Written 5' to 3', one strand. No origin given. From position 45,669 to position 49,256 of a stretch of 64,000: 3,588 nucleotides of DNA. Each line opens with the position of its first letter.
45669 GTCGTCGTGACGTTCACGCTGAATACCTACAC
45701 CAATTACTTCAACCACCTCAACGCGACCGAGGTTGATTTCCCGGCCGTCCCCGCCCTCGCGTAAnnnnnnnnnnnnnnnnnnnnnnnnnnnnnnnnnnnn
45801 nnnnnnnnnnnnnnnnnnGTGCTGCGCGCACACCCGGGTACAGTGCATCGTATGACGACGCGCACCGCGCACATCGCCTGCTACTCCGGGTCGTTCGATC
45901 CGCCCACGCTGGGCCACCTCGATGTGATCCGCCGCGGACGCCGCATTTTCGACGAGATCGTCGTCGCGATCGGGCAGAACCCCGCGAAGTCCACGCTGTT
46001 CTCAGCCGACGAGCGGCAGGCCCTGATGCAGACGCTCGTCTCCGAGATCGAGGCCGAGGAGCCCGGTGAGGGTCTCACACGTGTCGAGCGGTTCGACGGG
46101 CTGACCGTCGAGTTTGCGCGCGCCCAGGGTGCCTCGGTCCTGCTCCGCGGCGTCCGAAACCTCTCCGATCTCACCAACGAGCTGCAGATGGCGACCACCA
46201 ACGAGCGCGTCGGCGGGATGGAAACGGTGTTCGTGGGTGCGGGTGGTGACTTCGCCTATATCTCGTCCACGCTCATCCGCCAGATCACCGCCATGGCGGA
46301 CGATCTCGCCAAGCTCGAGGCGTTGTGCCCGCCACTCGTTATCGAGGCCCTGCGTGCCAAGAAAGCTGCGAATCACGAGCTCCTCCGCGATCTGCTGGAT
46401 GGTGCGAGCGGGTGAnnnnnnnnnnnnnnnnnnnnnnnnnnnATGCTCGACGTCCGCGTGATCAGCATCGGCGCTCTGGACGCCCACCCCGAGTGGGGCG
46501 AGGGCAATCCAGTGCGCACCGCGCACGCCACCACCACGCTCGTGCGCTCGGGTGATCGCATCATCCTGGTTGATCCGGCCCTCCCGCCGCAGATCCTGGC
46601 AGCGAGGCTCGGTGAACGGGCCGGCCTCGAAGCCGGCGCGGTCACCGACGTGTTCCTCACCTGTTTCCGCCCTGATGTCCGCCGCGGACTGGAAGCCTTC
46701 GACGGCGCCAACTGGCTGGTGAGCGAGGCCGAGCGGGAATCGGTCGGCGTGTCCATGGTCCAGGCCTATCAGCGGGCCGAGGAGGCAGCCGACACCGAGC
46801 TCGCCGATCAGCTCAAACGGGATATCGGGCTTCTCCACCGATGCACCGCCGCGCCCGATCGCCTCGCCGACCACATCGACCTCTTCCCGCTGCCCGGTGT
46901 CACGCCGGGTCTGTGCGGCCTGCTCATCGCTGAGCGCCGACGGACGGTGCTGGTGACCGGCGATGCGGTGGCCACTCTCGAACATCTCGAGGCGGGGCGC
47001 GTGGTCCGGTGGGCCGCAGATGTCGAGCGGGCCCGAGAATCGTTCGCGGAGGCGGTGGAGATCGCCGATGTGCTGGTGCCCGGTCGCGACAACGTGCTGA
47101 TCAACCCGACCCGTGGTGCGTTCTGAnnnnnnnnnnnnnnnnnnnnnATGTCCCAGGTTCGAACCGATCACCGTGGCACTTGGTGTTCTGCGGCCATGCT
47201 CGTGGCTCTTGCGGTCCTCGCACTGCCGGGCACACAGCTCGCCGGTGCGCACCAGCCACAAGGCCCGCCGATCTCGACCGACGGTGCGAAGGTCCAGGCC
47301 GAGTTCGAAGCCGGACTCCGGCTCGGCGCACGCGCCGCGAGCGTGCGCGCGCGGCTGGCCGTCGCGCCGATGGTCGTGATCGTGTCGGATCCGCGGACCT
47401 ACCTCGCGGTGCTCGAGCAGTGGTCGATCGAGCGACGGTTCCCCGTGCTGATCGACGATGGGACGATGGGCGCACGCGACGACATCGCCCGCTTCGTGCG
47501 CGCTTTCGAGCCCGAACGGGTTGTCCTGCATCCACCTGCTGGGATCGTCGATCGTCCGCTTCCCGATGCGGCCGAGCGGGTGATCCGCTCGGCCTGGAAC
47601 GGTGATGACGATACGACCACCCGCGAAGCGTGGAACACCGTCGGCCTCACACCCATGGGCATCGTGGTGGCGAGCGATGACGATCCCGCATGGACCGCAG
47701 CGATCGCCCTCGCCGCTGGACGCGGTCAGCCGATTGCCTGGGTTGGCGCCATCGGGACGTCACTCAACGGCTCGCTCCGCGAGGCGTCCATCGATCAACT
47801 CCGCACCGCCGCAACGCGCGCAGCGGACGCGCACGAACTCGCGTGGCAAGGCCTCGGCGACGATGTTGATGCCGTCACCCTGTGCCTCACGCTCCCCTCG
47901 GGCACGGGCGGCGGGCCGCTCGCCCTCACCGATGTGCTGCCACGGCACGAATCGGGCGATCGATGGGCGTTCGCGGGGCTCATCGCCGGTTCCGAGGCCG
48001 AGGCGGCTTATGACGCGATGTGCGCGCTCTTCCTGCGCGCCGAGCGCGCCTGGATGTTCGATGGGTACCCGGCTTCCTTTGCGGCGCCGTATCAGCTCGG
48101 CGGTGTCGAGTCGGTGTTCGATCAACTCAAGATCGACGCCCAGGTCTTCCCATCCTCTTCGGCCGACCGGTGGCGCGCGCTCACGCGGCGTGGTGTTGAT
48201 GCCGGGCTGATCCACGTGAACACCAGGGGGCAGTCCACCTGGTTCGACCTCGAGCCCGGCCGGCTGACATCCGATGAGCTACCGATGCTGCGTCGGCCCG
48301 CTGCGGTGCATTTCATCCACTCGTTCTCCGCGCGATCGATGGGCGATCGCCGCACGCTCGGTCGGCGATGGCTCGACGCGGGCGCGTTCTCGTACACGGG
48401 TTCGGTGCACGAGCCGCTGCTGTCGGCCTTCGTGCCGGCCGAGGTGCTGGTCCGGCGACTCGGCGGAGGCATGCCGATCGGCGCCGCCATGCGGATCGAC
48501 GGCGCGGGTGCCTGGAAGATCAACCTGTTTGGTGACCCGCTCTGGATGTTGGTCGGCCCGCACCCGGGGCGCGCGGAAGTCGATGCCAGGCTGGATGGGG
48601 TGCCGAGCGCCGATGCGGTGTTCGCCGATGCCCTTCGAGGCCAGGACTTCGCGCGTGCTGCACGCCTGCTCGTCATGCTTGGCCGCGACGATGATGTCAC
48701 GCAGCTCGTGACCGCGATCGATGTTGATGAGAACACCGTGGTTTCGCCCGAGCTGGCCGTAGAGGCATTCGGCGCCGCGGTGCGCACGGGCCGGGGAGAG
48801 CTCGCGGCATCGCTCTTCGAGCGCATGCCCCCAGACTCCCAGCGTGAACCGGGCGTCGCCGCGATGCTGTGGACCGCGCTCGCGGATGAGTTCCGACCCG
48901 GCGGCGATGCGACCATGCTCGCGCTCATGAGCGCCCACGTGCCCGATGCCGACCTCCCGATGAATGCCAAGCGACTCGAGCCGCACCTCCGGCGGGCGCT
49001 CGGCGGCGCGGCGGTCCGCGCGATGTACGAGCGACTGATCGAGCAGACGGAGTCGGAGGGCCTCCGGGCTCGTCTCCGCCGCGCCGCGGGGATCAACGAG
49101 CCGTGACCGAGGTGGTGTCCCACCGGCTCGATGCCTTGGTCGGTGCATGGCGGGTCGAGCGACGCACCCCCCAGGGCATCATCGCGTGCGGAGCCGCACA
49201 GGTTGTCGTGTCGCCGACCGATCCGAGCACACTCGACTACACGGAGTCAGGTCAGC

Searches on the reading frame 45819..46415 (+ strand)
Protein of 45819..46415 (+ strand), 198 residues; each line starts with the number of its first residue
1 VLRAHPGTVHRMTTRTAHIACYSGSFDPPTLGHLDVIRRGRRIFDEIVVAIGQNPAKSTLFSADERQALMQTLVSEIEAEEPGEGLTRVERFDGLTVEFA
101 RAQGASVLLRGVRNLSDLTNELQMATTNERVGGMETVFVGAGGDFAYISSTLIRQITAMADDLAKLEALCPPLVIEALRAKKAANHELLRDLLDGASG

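Call 12: search_protein_families(library=pfam, proteins=[window:45819-46415:+])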
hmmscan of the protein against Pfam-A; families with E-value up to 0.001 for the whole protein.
window:45819-46415:+ (198 aa): 1 family
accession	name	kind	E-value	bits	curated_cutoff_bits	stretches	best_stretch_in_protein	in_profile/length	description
PF01467.32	CTP_transf_like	-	1.8e-19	70.7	21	1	22-155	2-132/133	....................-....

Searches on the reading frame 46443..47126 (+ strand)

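Call 12: search_protein_families(library=pfam, proteins=[window:46443-47126:+])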
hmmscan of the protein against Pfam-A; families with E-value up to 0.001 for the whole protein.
window:46443-47126:+ (227 aa): 1 family
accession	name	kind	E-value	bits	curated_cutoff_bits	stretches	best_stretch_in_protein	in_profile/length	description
PF00753.33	Lactamase_B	-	2.7e-06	27.9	22.7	1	30-193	7-173/196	Metallo-beta-lactamase superfamily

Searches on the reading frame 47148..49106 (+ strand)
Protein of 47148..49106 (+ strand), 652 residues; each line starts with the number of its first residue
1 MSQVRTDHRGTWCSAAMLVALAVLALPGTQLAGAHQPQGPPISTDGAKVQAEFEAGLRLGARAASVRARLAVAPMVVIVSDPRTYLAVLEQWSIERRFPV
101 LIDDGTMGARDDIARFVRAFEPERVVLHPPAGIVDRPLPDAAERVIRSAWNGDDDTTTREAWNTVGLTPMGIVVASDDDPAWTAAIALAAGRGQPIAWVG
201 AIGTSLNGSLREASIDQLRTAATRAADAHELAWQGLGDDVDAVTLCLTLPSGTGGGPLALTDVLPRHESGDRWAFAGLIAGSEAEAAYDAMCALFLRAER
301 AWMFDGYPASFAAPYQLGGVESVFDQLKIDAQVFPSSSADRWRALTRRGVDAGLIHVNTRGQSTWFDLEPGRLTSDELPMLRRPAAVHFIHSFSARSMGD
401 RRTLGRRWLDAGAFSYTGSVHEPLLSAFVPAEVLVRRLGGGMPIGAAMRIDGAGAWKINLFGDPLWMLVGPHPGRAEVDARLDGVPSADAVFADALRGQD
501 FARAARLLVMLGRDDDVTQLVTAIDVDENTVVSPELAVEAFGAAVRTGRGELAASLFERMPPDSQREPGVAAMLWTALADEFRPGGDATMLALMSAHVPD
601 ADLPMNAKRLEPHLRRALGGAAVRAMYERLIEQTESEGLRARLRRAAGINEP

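Call 12: search_protein_families(library=pfam, proteins=[window:47148-49106:+])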
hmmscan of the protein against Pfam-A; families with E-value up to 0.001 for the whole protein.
window:47148-49106:+ (652 aa): 0 families

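Call 27: find_homologous_proteins(query=window:47148-49106:+, max_evalue=1e-10)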
Query window:47148-49106:+ (652 aa): 547 proteins with E <= 1e-10 among 8000 candidates; the best 120 are listed.
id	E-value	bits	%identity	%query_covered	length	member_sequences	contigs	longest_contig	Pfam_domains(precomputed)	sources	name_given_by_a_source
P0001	0.0e+0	1404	100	98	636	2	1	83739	-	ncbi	ncbi:MAG: hypothetical protein AAGI30_00955 [Planctomycetota bacterium]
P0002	1.3e-138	482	45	92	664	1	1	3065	-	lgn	-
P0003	1.7e-134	468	44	90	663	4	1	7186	-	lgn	-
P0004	1.4e-132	462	42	90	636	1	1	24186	-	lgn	-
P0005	7.2e-131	456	43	90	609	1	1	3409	-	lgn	-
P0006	2.9e-130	454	41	90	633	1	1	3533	-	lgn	-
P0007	4.6e-130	453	41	93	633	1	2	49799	-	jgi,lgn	jgi:hypothetical protein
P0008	2.2e-129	451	43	90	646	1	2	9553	-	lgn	-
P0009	2.9e-127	444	44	91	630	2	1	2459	-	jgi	jgi:hypothetical protein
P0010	5.7e-127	443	40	96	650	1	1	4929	-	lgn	-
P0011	1.5e-126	442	41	90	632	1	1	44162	-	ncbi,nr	ncbi:MAG: hypothetical protein JNK58_01160 [Phycisphaerae bacterium]|nr:hypothetical protein [Phycis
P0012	3.5e-126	440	38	98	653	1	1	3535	-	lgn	-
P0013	1.6e-124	435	41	93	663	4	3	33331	-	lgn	-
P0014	1.9e-124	435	41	91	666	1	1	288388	-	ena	-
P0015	2.7e-124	434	40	90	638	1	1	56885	-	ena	-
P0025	2.8e-122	428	45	83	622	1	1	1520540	-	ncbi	-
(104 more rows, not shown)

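Call 28: find_encoding_contigs(protein=P0001, flank=10000, max_places=10)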
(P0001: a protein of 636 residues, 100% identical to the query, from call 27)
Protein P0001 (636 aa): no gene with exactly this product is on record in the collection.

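Call 37: find_encoding_contigs(protein=P0025, flank=10000, max_places=3)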
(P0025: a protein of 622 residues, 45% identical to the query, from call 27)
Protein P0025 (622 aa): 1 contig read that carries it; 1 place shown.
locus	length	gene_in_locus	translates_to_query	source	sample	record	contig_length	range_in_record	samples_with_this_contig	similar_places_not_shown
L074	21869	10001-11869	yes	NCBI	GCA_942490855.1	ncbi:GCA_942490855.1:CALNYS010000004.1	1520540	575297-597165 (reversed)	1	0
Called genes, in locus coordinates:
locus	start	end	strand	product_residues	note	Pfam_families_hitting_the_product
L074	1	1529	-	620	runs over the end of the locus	PF17899:Peptidase_M61_N, PF05299:Peptidase_M61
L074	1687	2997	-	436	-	PF13180:PDZ_2, PF17820:PDZ_6 (weak)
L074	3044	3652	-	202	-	-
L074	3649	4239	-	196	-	PF04542:Sigma70_r2, PF08281:Sigma70_r4_2, PF04545:Sigma70_r4 (weak)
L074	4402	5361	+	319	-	PF00902:TatC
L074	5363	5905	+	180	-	PF00383:dCMP_cyt_deam_1, PF14437:MafB19-deam, PF14439:Bd3614-deam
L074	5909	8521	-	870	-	PF13439:Glyco_transf_4, PF13579:Glyco_trans_4_4, PF00534:Glycos_transf_1, PF20706:GT4-conflict (weak), PF13692:Glyco_trans_1_4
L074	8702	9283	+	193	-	PF01467:CTP_transf_like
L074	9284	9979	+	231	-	PF00753:Lactamase_B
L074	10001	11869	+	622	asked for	-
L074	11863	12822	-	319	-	PF13145:Rotamase_2, PF00639:Rotamase (weak)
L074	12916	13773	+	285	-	-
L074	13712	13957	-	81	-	-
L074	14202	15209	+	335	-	PF02562:PhoH, PF13604:AAA_30, PF13245:AAA_19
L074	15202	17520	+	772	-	PF07697:7TMR-HDED, PF07698:7TM-7TMR_HD, PF01966:HD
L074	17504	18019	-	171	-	PF00472:RF-1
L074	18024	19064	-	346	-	PF00814:TsaD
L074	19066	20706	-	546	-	PF13180:PDZ_2, PF17820:PDZ_6, PF03572:Peptidase_S41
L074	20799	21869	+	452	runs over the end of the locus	PF13167:GTP-bdg_N, PF16360:GTP-bdg_M, PF01926:MMR_HSR1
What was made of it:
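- In the relative L074, gene order is conserved up to the 622-aa orthologue and then differs, so the block is variable (call 37).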

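Call 38: find_encoding_contigs(protein=P0004, flank=10000, max_places=3)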
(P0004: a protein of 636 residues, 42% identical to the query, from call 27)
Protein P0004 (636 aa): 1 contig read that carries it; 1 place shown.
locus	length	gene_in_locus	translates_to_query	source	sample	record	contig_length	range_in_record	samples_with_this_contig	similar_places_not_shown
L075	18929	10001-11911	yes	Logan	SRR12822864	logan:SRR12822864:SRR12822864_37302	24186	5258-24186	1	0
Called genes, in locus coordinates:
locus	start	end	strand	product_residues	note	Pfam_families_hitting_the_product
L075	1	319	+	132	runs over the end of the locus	PF00825:Ribonuclease_P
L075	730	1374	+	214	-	PF00440:TetR_N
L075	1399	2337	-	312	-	PF13424:TPR_12 (faint), PF13431:TPR_17 (faint), PF07719:TPR_2 (faint), PF13174:TPR_6 (faint), PF13428:TPR_14 (faint), PF14559:TPR_19 (weak), PF03118:RNA_pol_A_CTD, PF03118:RNA_pol_A_CTD, +6 more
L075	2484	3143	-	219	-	-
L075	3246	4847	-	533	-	PF01554:MatE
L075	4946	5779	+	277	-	PF03781:FGE-sulfatase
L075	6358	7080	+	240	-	-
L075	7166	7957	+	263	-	-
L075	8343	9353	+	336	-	PF00348:polyprenyl_synt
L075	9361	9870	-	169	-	PF00881:Nitroreductase (weak), PF14512:TM1586_NiRdase (faint), PF00881:Nitroreductase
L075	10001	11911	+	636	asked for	-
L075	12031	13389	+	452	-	PF00144:Beta-lactamase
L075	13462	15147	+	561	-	PF03806:ABG_transport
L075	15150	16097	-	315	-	PF00902:TatC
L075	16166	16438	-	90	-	-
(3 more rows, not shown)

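Call 51: find_encoding_contigs(protein=P0121, flank=10000, max_places=5)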
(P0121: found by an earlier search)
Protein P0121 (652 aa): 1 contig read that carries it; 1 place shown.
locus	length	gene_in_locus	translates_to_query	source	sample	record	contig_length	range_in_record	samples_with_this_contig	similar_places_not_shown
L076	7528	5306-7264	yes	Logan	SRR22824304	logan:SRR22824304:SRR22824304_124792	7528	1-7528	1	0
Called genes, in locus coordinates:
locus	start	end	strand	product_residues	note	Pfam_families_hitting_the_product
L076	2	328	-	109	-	?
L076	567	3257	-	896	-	PF13439:Glyco_transf_4, PF13579:Glyco_trans_4_4, PF20706:GT4-conflict, PF00534:Glycos_transf_1, PF13692:Glyco_trans_1_4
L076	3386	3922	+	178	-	PF02627:CMD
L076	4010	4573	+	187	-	PF01467:CTP_transf_like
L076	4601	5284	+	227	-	PF00753:Lactamase_B (faint)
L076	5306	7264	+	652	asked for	-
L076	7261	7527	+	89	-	?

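Call 52: find_encoding_contigs(protein=P0125, flank=10000, max_places=5)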
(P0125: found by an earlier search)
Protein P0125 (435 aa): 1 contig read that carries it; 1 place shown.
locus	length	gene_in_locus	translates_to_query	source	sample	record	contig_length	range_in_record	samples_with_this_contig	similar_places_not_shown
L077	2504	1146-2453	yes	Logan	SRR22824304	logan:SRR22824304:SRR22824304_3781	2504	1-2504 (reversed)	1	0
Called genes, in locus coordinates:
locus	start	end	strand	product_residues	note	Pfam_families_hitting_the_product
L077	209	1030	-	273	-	PF00932:LTD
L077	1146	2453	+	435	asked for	PF01839:FG-GAP (faint), PF00404:Dockerin_1 (faint), PF13517:FG-GAP_3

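Call 55: find_encoding_contigs(protein=P0126, flank=10000, max_places=5)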
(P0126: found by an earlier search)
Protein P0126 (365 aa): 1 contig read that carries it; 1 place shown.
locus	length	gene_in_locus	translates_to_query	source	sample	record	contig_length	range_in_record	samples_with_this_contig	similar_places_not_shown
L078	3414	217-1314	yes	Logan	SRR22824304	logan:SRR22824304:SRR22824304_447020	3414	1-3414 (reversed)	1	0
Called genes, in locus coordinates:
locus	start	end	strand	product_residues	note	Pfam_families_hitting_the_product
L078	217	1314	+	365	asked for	PF00356:LacI, PF00532:Peripla_BP_1, PF13407:Peripla_BP_4, PF13377:Peripla_BP_3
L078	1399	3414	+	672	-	?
